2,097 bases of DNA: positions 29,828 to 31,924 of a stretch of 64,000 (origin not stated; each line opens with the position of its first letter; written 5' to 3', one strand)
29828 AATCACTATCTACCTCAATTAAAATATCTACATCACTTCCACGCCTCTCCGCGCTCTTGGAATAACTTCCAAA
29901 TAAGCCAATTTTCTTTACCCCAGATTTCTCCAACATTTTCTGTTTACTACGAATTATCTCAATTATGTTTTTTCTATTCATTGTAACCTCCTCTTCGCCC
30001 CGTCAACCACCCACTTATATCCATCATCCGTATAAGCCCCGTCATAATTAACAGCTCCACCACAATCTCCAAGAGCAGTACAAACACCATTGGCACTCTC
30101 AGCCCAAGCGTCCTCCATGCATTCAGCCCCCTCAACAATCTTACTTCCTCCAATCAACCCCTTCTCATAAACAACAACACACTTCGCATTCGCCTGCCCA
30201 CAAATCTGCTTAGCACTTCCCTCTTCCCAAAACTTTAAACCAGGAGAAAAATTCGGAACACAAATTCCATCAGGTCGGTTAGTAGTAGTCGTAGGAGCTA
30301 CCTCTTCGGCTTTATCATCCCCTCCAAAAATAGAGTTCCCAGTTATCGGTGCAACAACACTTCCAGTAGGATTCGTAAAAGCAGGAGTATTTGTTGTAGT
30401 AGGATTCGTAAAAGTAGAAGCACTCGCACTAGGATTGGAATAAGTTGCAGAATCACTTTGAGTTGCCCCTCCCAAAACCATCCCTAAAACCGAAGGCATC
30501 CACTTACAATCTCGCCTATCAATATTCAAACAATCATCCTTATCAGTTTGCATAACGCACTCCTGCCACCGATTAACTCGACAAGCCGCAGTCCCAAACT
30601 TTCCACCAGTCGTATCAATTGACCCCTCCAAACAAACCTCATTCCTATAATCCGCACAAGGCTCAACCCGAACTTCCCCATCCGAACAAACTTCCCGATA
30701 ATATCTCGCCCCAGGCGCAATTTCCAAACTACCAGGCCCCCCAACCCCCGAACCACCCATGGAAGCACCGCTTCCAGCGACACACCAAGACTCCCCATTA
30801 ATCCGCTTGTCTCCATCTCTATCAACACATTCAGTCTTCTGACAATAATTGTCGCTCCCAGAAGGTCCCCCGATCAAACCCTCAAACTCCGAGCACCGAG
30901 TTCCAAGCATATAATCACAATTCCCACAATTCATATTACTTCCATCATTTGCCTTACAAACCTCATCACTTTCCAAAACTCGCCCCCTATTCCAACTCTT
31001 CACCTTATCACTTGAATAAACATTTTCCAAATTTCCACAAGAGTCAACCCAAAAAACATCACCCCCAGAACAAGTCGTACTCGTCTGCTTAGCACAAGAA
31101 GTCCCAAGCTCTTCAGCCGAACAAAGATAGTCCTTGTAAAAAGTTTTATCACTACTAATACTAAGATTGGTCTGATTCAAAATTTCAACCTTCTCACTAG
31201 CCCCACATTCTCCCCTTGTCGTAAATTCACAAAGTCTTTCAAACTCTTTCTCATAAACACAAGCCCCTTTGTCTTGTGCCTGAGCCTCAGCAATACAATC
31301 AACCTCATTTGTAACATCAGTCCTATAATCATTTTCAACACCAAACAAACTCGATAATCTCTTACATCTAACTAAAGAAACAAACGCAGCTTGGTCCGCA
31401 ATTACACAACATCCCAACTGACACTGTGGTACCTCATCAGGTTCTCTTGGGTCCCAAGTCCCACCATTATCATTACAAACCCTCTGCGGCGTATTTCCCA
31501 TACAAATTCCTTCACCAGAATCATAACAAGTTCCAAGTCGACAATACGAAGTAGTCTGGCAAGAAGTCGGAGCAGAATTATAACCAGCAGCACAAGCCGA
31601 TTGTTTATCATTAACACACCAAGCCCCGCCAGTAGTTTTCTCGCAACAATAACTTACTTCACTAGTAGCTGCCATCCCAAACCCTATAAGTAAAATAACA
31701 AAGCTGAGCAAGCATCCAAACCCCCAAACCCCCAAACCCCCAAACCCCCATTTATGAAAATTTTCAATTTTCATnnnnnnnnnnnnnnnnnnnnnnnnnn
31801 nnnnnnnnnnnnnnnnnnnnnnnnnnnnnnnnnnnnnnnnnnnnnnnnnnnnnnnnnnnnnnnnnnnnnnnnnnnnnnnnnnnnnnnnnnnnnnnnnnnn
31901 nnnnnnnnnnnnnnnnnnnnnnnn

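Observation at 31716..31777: A palindrome covering the stop and start codons, followed by a (G5T3)4 G-quadruplex motif inside the 598-aa ORF: a possible phase-variation or translational switch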

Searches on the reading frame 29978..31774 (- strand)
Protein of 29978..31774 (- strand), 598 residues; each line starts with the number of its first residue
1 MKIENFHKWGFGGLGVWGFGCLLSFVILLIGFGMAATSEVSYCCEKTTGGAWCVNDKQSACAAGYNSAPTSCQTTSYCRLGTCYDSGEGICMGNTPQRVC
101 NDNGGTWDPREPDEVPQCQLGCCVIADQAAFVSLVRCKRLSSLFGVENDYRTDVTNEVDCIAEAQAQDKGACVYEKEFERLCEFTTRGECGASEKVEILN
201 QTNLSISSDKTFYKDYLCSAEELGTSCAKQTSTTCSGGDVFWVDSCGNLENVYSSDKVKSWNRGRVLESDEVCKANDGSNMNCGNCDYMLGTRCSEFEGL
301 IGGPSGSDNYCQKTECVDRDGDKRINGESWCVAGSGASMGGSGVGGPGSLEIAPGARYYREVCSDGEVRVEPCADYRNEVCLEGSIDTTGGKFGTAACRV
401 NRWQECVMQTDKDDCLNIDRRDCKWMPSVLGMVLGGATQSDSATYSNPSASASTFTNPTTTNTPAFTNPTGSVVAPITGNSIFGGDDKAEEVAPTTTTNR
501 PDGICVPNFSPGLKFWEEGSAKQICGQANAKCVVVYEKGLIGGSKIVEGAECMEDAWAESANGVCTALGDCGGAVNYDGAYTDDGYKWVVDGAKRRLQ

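Call 14: search_protein_families(library=pfam, proteins=[window:29978-31774:-], max_evalue=0.01)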
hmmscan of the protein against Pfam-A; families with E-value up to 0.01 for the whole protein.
window:29978-31774:- (598 aa): 2 families
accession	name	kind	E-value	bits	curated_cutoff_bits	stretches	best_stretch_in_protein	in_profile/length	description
PF19217.5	CoV_NSP4_N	-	0.00065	19.4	25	1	72-102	190-220/353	Coronavirus replicase NSP4, N-terminal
PF02011.21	Glyco_hydro_48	-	0.0083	15.1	25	0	421-470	351-400/619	Glycosyl hydrolase family 48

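Call 22: find_homologous_proteins(query=window:29978-31774:-, max_evalue=0.00001)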
Query window:29978-31774:- (598 aa): 1313 proteins with E <= 0.00001 among 8000 candidates; the best 120 are listed.
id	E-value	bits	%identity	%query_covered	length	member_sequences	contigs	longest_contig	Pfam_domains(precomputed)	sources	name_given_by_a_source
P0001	0.0e+0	1402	100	100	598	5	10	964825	-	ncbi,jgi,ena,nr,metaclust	ncbi:hypothetical protein J4226_03125 [Candidatus Pacearchaeota archaeon]|nr:hypothetical protein [C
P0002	1.8e-295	999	75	96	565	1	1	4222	-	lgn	-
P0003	5.0e-287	971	72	97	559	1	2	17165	-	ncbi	-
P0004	5.8e-286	968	71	100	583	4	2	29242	-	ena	-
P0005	4.0e-284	962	72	96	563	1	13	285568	-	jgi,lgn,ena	jgi:hypothetical protein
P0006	2.8e-281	953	71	96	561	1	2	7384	-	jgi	jgi:hypothetical protein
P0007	3.8e-281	952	73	94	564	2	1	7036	-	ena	-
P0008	2.5e-280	949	72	97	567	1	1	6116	-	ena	-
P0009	1.4e-279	947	69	98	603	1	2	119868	-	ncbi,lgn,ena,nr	ncbi:hypothetical protein KAT36_01640 [Candidatus Pacearchaeota archaeon]|nr:hypothetical protein [C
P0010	8.0e-279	944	73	94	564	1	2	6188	-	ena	-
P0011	1.3e-272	924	69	96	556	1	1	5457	-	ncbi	-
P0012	1.3e-271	921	69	99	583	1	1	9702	-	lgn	-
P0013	3.2e-270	916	68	97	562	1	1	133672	-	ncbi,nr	ncbi:hypothetical protein HNV12_03465 [Methanococcoides sp. SA1]|nr:hypothetical protein [Methanococ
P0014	2.0e-266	903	67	100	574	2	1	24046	-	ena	-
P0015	2.0e-265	900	70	96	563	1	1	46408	-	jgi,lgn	jgi:hypothetical protein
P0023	3.7e-256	869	64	100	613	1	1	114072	-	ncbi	-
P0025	5.4e-255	866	65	97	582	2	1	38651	-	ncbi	ncbi:MAG: hypothetical protein V1889_01270 [archaeon]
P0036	1.6e-247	841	61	100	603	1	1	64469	-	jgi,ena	-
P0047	1.7e-233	795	62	96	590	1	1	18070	-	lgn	-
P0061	2.9e-224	764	61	100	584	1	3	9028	-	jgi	-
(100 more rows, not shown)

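Call 24: find_encoding_contigs(protein=P0004, flank=6000, max_places=2)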
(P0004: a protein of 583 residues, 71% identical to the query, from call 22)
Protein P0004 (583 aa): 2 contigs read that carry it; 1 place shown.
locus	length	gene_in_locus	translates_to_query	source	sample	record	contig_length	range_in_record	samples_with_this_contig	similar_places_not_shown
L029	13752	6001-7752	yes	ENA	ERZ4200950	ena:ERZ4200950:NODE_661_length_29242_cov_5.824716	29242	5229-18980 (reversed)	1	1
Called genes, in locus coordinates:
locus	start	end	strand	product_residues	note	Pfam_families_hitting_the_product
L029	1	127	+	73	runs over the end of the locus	PF06163:DUF977 (weak)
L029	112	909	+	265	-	-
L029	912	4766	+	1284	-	-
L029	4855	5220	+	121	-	PF05635:23S_rRNA_IVP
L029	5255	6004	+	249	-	-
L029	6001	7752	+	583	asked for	-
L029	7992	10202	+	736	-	-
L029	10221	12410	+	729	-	-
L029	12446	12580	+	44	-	-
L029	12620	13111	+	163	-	-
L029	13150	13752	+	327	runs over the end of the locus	-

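Call 25: find_encoding_contigs(protein=P0061, flank=6000, max_places=2)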
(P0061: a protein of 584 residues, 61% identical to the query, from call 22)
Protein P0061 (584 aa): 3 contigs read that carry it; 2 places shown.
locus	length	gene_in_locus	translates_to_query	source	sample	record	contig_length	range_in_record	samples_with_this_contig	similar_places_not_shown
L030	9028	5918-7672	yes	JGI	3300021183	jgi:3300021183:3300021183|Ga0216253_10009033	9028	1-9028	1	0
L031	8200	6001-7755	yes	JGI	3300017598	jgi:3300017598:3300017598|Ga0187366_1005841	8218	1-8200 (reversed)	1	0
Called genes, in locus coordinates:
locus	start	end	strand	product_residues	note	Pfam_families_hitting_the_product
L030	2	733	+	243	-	?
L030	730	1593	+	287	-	PF02498:Bro-N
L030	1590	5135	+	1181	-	-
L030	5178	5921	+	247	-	-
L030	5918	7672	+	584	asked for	-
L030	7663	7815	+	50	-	-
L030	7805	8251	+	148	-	-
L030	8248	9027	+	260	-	?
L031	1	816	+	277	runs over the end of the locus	?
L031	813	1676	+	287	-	PF02498:Bro-N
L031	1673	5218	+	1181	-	-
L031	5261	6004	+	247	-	-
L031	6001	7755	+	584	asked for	-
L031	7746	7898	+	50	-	-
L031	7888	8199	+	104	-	?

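Call 26: find_encoding_contigs(protein=P0023, flank=6000, max_places=2)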
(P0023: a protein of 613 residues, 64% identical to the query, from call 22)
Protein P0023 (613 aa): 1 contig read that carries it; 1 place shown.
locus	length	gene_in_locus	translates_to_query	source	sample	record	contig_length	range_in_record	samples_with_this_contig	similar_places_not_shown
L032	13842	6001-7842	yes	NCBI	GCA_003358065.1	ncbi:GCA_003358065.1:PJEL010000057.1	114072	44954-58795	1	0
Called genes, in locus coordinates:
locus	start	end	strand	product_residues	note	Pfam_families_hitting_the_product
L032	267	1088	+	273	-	-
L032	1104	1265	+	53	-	-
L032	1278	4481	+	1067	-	-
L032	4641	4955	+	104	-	PF01909:NTP_transf_2, PF18765:Polbeta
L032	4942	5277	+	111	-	PF01934:HepT-like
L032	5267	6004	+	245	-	-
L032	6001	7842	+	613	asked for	-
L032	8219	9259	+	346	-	-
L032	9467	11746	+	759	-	-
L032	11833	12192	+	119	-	PF05635:23S_rRNA_IVP, PF22296:bAvd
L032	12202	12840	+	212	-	-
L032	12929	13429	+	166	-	PF22600:MTPAP-like_central (weak), PF01909:NTP_transf_2, PF18765:Polbeta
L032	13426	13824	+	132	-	PF01934:HepT-like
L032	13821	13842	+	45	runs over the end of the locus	-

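Call 27: find_encoding_contigs(protein=P0036, flank=6000, max_places=2)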
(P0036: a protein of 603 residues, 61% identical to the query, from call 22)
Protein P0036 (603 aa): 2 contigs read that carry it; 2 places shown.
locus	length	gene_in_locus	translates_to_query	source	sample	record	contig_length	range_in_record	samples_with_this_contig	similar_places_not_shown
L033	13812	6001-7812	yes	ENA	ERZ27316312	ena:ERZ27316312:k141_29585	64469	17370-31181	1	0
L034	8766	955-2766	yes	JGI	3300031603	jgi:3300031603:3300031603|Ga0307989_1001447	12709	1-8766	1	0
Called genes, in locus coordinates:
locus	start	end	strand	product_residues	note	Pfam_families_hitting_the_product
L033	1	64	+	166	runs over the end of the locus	-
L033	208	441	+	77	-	-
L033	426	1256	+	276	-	-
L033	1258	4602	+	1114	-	-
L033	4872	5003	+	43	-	PF05635:23S_rRNA_IVP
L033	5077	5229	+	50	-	PF05635:23S_rRNA_IVP (weak)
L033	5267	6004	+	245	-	-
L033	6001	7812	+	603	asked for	-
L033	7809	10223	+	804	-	-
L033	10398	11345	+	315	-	-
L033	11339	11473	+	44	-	-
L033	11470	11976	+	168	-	-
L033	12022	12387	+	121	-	PF05635:23S_rRNA_IVP, PF22296:bAvd (weak)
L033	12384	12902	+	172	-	-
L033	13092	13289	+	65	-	-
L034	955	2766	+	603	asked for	-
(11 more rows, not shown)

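Call 31: find_encoding_contigs(protein=P0001, flank=8000, max_places=10)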
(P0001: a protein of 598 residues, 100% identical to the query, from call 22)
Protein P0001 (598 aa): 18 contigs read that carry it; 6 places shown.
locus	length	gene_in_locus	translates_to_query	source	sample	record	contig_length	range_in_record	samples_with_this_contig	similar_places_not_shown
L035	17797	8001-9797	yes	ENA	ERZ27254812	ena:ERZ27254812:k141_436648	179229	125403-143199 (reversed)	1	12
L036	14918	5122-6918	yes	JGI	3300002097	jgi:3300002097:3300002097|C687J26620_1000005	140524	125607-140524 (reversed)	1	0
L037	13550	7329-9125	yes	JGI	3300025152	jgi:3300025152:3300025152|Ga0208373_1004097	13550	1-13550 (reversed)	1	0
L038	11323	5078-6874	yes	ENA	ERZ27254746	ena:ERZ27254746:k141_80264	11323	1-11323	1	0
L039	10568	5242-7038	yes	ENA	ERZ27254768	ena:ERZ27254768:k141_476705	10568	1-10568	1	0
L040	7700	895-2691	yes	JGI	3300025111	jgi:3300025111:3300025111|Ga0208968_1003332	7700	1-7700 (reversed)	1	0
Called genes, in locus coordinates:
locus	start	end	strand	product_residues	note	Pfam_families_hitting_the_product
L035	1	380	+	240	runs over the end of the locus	PF00705:PCNA_N, PF02747:PCNA_C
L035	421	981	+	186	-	-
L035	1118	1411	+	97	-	-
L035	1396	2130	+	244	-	-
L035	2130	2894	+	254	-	-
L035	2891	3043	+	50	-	-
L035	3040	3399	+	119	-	PF05635:23S_rRNA_IVP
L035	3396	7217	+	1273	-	-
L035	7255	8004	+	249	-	-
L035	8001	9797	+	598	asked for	-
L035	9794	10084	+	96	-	PF01909:NTP_transf_2, PF18765:Polbeta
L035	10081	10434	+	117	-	PF01934:HepT-like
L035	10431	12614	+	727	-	-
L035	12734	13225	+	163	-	-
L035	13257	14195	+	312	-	-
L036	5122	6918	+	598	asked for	-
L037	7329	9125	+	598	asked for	-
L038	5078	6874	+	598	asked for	-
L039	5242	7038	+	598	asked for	-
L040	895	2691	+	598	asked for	-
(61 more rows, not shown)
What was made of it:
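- Small IVP and MNT/HepT genes are inserted at varying junctions in relatives (calls 24-27, 31).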

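Call 34: list_cluster_members(proteins=[P0001])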
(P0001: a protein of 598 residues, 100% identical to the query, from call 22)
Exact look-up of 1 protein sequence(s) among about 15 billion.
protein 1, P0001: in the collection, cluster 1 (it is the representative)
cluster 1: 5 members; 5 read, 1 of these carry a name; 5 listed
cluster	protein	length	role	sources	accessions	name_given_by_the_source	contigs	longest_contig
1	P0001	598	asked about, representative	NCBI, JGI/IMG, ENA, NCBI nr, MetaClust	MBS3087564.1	hypothetical protein J4226_03125 [Candidatus Pacearchaeota archaeon] | hypothetical protein [Candidatus Pacearchaeota archaeon] | \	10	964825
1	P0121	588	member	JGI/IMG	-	-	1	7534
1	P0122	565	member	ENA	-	-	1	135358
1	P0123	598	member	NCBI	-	-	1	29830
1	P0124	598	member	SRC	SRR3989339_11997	-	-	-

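Call 36: find_encoding_contigs(protein=P0122, flank=8000, max_places=4)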
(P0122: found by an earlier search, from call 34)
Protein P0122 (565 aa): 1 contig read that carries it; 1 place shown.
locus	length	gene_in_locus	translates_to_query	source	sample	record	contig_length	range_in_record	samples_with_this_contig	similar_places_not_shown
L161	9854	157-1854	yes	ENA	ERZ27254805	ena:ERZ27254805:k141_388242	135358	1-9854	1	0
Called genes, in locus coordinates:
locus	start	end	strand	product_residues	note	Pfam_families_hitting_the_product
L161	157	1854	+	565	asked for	-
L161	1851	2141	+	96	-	PF01909:NTP_transf_2, PF18765:Polbeta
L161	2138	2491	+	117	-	PF01934:HepT-like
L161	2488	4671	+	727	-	-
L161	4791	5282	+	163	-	-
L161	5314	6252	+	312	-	-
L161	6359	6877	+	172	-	-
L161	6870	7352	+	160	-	-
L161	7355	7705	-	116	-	PF25212:HVO_A0114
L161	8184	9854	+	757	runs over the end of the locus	-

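Call 37: find_encoding_contigs(protein=P0121, flank=8000, max_places=4)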
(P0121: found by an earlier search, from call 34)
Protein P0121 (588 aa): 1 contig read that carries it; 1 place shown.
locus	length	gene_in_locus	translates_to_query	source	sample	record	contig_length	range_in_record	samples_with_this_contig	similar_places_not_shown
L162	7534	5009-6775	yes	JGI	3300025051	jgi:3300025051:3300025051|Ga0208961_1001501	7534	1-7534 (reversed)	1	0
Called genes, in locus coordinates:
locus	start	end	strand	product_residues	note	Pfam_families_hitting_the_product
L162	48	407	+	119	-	PF05635:23S_rRNA_IVP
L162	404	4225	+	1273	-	-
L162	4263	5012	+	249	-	-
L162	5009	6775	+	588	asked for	-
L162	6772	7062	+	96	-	PF01909:NTP_transf_2, PF18765:Polbeta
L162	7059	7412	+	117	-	PF01934:HepT-like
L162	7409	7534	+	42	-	?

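Call 39: find_encoding_contigs(protein=P0005, flank=7000, max_places=1)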
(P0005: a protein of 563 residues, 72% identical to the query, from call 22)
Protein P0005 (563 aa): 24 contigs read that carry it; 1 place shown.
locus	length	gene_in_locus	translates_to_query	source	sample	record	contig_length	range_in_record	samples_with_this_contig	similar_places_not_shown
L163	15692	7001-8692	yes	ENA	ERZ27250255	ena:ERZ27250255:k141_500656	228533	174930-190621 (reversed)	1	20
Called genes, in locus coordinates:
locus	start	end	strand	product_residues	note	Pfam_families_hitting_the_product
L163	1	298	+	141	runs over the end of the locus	-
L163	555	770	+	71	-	-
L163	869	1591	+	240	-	PF00705:PCNA_N, PF02747:PCNA_C (weak)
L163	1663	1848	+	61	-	PF04703:FaeA (weak)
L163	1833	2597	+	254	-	-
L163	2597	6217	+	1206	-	-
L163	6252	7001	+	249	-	-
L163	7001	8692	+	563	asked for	-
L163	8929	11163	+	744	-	-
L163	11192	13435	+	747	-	-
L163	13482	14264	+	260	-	-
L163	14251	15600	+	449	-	-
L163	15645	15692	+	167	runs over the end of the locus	-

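Call 40: find_encoding_contigs(protein=P0003, flank=7000, max_places=1)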
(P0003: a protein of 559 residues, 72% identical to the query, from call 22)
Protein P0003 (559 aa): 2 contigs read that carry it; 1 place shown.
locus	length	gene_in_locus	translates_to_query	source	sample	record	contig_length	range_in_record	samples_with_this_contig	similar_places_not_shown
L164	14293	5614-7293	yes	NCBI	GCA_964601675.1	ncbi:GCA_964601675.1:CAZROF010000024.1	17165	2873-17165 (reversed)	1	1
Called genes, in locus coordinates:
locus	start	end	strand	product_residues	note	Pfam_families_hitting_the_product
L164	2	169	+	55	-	?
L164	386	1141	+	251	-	-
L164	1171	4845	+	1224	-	-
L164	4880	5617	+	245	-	-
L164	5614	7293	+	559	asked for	-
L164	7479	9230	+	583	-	-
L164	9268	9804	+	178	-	-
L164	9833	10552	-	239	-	-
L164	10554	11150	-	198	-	-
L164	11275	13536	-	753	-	PF05124:S_layer_C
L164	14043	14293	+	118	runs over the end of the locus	PF25212:HVO_A0114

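Call 41: find_encoding_contigs(protein=P0012, flank=7000, max_places=1)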
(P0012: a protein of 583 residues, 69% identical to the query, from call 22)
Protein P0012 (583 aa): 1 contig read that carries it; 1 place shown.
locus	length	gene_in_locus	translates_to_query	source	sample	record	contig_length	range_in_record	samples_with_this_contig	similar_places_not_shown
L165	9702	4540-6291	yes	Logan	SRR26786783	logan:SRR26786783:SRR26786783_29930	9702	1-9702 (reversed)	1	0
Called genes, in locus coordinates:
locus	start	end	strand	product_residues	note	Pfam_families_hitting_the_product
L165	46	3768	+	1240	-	-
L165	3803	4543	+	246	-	-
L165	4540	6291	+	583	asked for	-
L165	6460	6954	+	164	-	-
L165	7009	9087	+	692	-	-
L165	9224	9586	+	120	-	PF05635:23S_rRNA_IVP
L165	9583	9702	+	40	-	?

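Call 46: find_encoding_contigs(protein=P0025, flank=6000, max_places=1)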
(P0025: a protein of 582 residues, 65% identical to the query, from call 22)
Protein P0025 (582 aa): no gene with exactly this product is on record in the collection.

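Call 47: find_encoding_contigs(protein=P0047, flank=6000, max_places=1)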
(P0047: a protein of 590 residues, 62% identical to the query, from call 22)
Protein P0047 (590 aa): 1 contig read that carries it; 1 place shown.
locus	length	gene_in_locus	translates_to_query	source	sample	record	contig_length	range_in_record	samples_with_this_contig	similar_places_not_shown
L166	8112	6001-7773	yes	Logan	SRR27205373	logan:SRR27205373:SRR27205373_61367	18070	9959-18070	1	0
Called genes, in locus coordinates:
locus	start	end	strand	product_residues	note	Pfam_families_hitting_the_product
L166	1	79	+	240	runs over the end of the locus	PF00705:PCNA_N, PF02747:PCNA_C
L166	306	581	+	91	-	-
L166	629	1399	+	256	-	-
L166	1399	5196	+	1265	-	-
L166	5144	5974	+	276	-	-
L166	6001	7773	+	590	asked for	-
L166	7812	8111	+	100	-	?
